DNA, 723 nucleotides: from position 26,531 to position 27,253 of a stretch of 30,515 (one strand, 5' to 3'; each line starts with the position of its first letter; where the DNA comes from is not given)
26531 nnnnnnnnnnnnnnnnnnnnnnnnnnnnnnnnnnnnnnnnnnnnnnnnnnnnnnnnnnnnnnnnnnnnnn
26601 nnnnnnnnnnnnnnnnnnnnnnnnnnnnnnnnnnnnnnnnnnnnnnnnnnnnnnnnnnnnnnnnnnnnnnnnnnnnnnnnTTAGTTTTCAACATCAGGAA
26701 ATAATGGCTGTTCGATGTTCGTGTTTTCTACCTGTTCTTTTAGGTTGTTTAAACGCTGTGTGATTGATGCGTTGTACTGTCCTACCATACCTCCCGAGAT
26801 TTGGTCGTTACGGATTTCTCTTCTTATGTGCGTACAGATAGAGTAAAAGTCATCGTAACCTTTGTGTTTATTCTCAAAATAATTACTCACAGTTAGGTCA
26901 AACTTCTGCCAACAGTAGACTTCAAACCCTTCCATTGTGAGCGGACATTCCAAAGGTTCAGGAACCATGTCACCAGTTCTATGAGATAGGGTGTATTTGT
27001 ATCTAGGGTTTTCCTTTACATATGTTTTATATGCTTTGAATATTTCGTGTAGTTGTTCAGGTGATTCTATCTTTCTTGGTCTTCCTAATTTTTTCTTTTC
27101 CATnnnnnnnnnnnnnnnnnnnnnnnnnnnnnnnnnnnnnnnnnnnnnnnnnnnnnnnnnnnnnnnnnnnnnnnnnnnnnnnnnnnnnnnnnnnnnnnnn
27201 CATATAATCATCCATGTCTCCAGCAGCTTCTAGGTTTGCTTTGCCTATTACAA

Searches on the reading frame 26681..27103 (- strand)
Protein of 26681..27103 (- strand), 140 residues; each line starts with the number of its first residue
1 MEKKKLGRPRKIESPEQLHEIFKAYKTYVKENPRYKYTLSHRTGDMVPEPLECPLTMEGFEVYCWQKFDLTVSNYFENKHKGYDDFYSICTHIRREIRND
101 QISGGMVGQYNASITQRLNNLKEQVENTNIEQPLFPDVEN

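Call 5: search_protein_families(library=pfam, proteins=[window:26681-27103:-], max_evalue=0.01)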
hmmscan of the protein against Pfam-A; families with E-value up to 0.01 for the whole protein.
window:26681-27103:- (140 aa): 1 family
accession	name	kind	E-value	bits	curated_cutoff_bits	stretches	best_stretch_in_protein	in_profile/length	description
PF16677.11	GP3_package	-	5.1e-10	39.9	29.4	1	7-119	1-94/105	DNA-packaging protein gp3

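Call 6: search_protein_families(library=phrogs, proteins=[window:26681-27103:-], max_evalue=0.001)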
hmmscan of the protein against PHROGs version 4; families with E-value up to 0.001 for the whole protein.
window:26681-27103:- (140 aa): 1 family
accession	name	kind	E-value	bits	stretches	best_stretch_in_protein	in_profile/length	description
phrog_606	-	head and packaging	2.5e-11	44.9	1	3-127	16-136/167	terminase small subunit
